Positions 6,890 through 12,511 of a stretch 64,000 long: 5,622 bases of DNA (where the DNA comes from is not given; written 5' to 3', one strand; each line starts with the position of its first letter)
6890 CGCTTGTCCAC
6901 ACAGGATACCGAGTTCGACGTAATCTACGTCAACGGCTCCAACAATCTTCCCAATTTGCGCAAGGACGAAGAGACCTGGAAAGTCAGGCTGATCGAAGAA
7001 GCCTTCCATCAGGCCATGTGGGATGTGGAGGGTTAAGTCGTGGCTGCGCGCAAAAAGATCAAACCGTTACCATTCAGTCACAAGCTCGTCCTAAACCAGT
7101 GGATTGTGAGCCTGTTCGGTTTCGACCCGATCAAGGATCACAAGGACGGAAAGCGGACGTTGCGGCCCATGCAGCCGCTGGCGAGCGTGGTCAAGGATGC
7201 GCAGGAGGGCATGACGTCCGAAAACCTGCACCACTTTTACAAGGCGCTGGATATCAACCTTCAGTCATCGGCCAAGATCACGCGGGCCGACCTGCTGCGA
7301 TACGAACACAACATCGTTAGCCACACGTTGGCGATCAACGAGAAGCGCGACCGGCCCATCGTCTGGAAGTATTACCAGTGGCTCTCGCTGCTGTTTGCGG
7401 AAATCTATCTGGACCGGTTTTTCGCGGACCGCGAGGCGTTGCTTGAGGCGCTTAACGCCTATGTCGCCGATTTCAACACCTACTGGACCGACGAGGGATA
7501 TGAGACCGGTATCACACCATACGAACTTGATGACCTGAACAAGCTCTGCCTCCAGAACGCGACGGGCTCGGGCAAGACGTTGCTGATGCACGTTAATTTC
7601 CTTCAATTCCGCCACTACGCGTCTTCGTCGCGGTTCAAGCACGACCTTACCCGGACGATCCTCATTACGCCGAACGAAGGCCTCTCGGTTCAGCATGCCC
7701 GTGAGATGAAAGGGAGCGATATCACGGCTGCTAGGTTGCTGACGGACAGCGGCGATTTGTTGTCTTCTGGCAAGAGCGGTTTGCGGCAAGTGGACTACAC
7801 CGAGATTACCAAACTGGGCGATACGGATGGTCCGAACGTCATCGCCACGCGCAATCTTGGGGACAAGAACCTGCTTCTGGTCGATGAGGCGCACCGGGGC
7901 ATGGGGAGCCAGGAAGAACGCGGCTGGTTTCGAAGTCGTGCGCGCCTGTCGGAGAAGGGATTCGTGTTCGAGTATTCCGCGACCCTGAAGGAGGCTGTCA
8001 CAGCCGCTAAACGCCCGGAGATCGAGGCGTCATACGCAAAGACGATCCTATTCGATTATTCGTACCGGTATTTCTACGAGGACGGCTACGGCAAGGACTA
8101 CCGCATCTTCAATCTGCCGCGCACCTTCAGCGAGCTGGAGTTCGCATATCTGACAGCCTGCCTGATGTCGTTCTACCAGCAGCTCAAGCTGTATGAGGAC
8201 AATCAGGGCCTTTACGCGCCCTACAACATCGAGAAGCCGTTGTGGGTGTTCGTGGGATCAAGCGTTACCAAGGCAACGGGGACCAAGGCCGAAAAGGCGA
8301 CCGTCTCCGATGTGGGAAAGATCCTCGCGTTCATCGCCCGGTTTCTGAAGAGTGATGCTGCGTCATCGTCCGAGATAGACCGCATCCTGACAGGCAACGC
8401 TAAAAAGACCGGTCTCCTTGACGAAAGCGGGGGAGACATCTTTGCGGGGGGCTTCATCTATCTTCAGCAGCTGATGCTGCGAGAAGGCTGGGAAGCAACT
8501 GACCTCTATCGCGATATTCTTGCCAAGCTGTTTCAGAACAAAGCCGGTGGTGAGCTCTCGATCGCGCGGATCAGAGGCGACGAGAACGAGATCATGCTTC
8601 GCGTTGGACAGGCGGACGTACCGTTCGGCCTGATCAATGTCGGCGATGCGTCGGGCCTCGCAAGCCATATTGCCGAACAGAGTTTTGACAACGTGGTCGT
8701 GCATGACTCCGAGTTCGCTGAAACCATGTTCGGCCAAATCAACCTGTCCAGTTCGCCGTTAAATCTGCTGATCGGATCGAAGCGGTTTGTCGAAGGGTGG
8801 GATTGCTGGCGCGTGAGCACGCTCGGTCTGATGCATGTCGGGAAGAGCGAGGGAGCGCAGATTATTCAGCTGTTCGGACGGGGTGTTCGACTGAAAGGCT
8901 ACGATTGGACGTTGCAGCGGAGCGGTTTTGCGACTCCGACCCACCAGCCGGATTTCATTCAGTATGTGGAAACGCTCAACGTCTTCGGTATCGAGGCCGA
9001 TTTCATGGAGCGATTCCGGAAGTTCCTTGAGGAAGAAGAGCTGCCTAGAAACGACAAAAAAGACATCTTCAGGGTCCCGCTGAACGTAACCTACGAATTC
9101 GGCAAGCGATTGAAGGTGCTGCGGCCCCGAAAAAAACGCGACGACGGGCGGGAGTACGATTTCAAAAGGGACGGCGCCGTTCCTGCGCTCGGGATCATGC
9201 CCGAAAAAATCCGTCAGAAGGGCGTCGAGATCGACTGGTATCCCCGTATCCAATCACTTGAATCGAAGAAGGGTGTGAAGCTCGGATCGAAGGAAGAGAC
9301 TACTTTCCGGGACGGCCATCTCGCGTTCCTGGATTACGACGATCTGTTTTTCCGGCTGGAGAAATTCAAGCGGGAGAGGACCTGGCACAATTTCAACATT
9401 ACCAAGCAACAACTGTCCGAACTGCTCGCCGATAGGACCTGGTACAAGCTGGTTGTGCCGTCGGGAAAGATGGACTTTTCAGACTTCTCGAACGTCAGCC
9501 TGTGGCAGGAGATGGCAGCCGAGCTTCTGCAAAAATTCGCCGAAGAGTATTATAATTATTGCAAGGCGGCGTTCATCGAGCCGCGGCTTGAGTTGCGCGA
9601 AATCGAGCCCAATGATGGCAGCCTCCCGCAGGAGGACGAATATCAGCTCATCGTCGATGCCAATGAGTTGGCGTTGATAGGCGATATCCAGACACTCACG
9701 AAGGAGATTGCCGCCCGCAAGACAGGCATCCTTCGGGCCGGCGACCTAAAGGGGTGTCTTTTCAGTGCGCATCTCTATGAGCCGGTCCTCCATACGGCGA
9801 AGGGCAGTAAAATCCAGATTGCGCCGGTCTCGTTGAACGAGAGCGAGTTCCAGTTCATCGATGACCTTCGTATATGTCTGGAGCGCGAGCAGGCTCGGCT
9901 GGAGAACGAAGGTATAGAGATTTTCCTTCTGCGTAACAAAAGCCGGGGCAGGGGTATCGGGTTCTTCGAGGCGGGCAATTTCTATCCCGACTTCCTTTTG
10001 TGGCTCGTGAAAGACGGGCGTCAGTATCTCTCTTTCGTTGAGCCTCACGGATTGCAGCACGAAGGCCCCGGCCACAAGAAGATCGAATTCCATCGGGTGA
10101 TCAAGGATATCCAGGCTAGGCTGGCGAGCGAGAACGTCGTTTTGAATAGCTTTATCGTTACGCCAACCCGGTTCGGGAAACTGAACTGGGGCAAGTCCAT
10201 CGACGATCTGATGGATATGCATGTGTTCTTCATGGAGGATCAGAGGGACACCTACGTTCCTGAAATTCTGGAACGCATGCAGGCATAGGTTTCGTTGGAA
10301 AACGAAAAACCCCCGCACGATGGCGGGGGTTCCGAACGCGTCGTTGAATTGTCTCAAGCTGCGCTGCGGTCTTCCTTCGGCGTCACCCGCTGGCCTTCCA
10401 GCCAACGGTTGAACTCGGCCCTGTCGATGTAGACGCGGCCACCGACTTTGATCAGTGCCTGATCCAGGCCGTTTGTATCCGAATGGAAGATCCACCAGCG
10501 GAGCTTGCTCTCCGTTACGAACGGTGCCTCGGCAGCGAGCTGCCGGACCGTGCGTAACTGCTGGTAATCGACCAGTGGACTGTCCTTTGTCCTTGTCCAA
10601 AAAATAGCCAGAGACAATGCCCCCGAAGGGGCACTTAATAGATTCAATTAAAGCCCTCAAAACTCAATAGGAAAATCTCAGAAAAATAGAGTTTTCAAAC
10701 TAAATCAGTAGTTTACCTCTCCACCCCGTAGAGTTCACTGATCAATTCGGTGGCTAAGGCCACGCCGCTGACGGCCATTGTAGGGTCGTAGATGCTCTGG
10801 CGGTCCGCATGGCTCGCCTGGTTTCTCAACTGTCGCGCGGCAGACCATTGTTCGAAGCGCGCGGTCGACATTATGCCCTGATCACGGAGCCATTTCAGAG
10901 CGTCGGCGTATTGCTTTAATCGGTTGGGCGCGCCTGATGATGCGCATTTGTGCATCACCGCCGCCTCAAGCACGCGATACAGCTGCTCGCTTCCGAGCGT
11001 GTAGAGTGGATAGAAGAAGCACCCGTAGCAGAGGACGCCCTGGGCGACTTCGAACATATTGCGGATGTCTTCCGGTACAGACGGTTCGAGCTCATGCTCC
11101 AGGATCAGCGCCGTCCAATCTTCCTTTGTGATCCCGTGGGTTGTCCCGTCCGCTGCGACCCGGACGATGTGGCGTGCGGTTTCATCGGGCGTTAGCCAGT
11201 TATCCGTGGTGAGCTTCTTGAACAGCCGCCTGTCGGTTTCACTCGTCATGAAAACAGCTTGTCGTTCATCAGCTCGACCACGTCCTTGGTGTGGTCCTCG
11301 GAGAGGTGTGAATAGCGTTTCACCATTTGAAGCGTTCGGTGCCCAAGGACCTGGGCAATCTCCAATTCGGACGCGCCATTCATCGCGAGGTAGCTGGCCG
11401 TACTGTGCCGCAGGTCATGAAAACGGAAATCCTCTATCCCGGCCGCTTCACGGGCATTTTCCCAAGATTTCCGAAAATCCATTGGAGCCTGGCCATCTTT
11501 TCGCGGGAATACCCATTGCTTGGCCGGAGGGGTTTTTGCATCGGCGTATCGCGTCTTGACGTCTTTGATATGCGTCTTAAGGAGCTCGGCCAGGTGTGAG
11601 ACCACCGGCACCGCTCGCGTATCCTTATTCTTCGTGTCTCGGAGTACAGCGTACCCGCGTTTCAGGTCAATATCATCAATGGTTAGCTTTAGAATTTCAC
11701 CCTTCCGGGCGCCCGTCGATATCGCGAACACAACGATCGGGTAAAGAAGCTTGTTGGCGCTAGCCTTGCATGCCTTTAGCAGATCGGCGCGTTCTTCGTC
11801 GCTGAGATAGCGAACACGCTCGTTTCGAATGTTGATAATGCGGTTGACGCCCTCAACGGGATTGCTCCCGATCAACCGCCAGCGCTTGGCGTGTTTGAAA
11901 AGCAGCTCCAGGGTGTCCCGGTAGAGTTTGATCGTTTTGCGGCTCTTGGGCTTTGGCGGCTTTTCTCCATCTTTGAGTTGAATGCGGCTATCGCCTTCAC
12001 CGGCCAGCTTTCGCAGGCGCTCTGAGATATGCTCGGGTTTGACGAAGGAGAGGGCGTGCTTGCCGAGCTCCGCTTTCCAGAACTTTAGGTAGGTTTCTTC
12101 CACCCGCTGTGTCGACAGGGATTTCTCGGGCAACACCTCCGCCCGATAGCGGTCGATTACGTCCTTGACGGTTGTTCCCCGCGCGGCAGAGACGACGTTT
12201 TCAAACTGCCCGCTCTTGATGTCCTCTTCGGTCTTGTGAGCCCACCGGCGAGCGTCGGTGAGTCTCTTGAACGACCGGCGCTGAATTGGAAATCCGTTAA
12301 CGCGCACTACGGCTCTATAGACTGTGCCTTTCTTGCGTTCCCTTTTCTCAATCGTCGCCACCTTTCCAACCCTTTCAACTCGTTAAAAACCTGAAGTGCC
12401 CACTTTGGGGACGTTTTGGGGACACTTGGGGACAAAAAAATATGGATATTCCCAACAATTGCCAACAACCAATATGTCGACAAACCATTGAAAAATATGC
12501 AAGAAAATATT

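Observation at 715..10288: Island-borne HTH / SNF2 helicase / giant methyltransferase / Res-like helicase-nuclease operon: candidate hybrid (Type III-like plus DISARM-like) defence system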

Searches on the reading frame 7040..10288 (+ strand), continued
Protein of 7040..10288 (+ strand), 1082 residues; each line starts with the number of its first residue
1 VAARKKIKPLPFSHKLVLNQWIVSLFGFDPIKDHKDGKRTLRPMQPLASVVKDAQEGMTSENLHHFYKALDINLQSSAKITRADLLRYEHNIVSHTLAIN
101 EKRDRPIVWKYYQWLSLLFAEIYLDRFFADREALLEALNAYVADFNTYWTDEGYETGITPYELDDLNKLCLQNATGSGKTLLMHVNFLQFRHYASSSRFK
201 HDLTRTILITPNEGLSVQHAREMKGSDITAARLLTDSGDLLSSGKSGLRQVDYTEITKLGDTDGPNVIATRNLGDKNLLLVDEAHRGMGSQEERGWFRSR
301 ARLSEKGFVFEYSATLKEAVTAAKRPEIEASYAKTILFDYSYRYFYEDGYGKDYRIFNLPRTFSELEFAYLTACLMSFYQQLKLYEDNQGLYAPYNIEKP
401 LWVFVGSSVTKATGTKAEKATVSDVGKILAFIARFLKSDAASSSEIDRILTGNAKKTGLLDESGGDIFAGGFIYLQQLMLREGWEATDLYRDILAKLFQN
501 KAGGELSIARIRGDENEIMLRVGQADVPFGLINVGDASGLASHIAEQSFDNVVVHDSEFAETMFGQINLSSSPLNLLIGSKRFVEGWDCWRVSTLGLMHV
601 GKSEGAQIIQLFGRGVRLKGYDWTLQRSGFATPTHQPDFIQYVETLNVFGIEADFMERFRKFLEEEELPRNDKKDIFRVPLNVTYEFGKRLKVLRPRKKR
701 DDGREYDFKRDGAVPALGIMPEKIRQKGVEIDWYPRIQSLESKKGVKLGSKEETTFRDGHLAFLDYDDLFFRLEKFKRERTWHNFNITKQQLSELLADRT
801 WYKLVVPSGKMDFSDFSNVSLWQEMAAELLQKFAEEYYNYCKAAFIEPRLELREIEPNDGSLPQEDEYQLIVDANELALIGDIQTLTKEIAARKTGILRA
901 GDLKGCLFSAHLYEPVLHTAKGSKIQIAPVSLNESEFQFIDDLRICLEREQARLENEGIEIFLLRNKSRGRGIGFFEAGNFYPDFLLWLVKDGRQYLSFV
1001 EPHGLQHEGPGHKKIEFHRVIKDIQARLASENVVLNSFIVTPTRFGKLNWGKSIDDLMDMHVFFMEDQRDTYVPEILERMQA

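Call 85: find_related_loci(query=A2, collection=viral_contigs, flank=8000)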
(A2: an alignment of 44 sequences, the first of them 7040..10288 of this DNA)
Query A2 (1082 aa) in viral_contigs; peptide patterns used: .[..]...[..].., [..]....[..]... (x = any residue, [..] = any of these).
600 stretches matched a pattern (row limit reached: there are more); 33 encode a relative of the query (tblastn E <= 1e-3); 32 distinct loci.
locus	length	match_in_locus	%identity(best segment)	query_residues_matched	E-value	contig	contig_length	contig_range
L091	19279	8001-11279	54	1-1082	0e+0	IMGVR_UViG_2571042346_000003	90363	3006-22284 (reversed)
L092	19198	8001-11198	52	1-1069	0e+0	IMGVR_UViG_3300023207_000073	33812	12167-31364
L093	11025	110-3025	51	137-1082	0e+0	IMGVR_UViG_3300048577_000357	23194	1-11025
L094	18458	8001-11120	43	9-1082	0e+0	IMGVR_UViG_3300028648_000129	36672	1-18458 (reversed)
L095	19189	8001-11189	40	3-1078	0e+0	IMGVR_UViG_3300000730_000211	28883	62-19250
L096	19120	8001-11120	42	12-1080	0e+0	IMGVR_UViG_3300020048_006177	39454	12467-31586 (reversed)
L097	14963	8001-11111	40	10-1068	0e+0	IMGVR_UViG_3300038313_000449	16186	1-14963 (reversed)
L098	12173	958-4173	39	12-1080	0e+0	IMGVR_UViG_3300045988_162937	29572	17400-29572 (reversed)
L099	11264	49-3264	39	12-1080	0e+0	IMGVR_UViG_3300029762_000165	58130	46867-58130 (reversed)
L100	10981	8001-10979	40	10-1025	0e+0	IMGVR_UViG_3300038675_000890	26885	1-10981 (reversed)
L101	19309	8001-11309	36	1-1079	0e+0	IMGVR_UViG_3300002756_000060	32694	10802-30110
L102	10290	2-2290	43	99-863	0e+0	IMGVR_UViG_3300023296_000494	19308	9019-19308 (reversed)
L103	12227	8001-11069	35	10-1066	1e-177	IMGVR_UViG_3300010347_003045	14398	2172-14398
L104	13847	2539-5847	34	8-1077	8e-177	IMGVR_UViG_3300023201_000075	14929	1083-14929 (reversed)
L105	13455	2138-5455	33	5-1077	1e-173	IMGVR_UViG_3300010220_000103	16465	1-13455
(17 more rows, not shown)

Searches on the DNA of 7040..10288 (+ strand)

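Call 57: search_dna_similar(query=L006:2593-12345:+, collection=ecoli_genomes, mode=near, max_rows=12)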
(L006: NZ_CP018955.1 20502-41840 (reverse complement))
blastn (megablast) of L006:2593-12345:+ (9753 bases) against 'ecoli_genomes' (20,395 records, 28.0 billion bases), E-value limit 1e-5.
Records with a match: 170; places in all: 185; records where one place covers at least 80% of the query: 2.
Genomes with a match: 157 of 5426; with a place that covers at least 80% of the query: 2. Places per genome that has any: lowest 1, median 1, highest 8. On chromosomes: 4 places; on plasmids: 181.
Best place of each record, by identity: >=99% 167; 95-99% 1; 80-90% 2.
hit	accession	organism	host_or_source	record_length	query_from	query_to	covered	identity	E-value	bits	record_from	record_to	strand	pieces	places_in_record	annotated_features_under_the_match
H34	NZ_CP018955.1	Escherichia coli strain Ecol_316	Homo sapiens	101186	1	9753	100%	100.0%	0e+0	18011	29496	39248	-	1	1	DEAD/DEAH box helicase family protein | site-specific DNA-methyltransferase | SNF2-related protein | helix-turn-helix domain-containing protein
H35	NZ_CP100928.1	Escherichia coli strain ET729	sediment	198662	1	9753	100%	100.0%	0e+0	18005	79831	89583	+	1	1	DEAD/DEAH box helicase family protein | site-specific DNA-methyltransferase | SNF2-related protein | helix-turn-helix transcriptional regulator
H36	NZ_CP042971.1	Escherichia coli strain CFSAN061769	missing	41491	8324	8621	3%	99.7%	1e-150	545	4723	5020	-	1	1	DUF1158 domain-containing protein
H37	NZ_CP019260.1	Escherichia coli strain 13C1065T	chicken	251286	8324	8621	3%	99.7%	1e-150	545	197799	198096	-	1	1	DUF1158 domain-containing protein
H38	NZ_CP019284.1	Escherichia coli strain 13P484A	pig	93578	8324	8621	3%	99.7%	1e-150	545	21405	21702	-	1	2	DUF1158 domain-containing protein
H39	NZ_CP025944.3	Escherichia coli strain SCEC020023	Homo sapiens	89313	8324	8621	3%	99.7%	1e-150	545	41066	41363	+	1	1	DUF1158 domain-containing protein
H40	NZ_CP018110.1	Escherichia coli strain MRSN346595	Homo sapiens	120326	8324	8621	3%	99.7%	1e-150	545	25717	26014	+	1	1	DUF1158 domain-containing protein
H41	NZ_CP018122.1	Escherichia coli strain MRSN346355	Homo sapiens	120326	8324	8621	3%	99.7%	1e-150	545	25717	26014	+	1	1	DUF1158 domain-containing protein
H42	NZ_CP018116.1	Escherichia coli strain MRSN346638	Homo sapiens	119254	8324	8621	3%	99.7%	1e-150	545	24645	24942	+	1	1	DUF1158 domain-containing protein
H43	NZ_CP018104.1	Escherichia coli strain MRSN352231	Homo sapiens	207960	8324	8621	3%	99.7%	1e-150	545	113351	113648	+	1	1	DUF1158 domain-containing protein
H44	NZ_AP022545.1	Escherichia coli strain THO-010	Homo sapiens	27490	8324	8621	3%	99.7%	1e-150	545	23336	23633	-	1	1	DUF1158 domain-containing protein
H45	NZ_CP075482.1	Escherichia coli strain NT1N31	pig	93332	8324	8621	3%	99.7%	1e-150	545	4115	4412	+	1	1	DUF1158 domain-containing protein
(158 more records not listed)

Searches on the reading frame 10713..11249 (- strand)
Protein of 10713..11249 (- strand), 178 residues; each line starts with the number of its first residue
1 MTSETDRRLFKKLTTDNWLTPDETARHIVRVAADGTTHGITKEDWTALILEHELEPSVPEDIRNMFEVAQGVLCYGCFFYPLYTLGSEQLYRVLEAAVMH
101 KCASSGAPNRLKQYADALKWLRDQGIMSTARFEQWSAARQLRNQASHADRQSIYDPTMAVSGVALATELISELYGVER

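Call 3: search_protein_families(library=pfam, proteins=[window:10713-11249:-], max_evalue=0.01)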
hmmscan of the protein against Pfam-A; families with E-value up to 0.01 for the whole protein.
window:10713-11249:- (178 aa): 2 families
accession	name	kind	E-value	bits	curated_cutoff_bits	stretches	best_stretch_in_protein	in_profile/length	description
PF01934.22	HepT-like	-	0.0042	17.2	23.5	1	110-148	55-93/120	Ribonuclease HepT-like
PF13643.11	DUF4145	-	0.0047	17.4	23.1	0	92-148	20-71/88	Domain of unknown function (DUF4145)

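Call 4: search_protein_families(library=padloc, proteins=[window:10713-11249:-], max_evalue=0.01)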
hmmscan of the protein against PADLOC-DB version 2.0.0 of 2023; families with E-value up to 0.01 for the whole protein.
window:10713-11249:- (178 aa): 0 families

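Call 6: search_protein_families(library=ncbifam, proteins=[window:10713-11249:-], max_evalue=0.001)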
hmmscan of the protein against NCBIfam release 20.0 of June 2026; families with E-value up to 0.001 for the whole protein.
window:10713-11249:- (178 aa): 0 families

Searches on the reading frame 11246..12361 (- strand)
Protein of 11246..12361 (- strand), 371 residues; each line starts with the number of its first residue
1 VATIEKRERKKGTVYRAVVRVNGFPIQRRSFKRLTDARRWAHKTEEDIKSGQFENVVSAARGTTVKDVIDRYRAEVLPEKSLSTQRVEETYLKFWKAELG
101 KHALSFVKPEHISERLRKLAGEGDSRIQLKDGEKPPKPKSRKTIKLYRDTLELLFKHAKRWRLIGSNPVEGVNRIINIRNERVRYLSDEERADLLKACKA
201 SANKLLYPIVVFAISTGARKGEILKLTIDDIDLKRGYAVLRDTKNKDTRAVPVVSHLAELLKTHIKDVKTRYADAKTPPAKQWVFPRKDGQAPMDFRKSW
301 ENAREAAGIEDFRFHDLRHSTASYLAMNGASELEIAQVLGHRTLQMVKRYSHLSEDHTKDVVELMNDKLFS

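Call 3: search_protein_families(library=pfam, proteins=[window:11246-12361:-], max_evalue=0.01)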
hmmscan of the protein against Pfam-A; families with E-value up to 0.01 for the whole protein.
window:11246-12361:- (371 aa): 1 family
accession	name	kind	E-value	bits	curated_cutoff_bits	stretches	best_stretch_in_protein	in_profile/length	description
PF00589.27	Phage_integrase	-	8.3e-32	110.8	27.1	1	185-355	2-170/172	Phage integrase family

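Call 4: search_protein_families(library=padloc, proteins=[window:11246-12361:-], max_evalue=0.01)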
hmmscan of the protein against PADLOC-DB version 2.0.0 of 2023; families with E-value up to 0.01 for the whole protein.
window:11246-12361:- (371 aa): 0 families

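Call 6: search_protein_families(library=ncbifam, proteins=[window:11246-12361:-], max_evalue=0.001)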
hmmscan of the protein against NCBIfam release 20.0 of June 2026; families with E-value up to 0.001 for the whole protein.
window:11246-12361:- (371 aa): 12 families
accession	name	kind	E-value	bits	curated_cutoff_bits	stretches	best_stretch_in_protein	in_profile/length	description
NF040815.2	recomb_XerA_Arch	equivalog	5.4e-24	85.2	220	1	138-361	55-262/263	site-specific tyrosine recombinase/integron integrase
TIGR02225.1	recomb_XerD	equivalog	7.8e-20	71.4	329.6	1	139-363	58-284/290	site-specific tyrosine recombinase XerD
TIGR02224.1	recomb_XerC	equivalog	2.8e-17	63.1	335.15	1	139-361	61-285/295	tyrosine recombinase XerC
NF001399.0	PRK00283.1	subfamily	4.7e-16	58.9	279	1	149-363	78-293/300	tyrosine recombinase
NF002331.0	PRK01287.1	subfamily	3e-15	56.1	371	1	144-361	100-320/365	site-specific tyrosine recombinase XerC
TIGR02249.1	integrase_gron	subfamily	5e-13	49.1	265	2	186-276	102-188/315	integron integrase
NF003462.0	PRK05084.1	equivalog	3.3e-10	39.2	267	1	209-366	200-357/360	tyrosine recombinase XerS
NF007371.0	PRK09871.1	subfamily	5.6e-09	35.8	222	1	182-351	3-172/198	tyrosine-type DNA invertase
NF007370.0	PRK09870.1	subfamily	2.2e-08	34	221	1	180-350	7-176/200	tyrosine-type DNA invertase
NF041502.1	integrase_1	equivalog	8e-06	24.8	350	1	317-369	324-376/484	site-specific integrase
NF011946.0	PRK15417.1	equivalog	3e-05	23.3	435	0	214-268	141-195/337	integron integrase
NF002685.0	PRK02436.1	equivalog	0.00017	21.5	178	1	211-287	119-192/245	site-specific tyrosine recombinase XerD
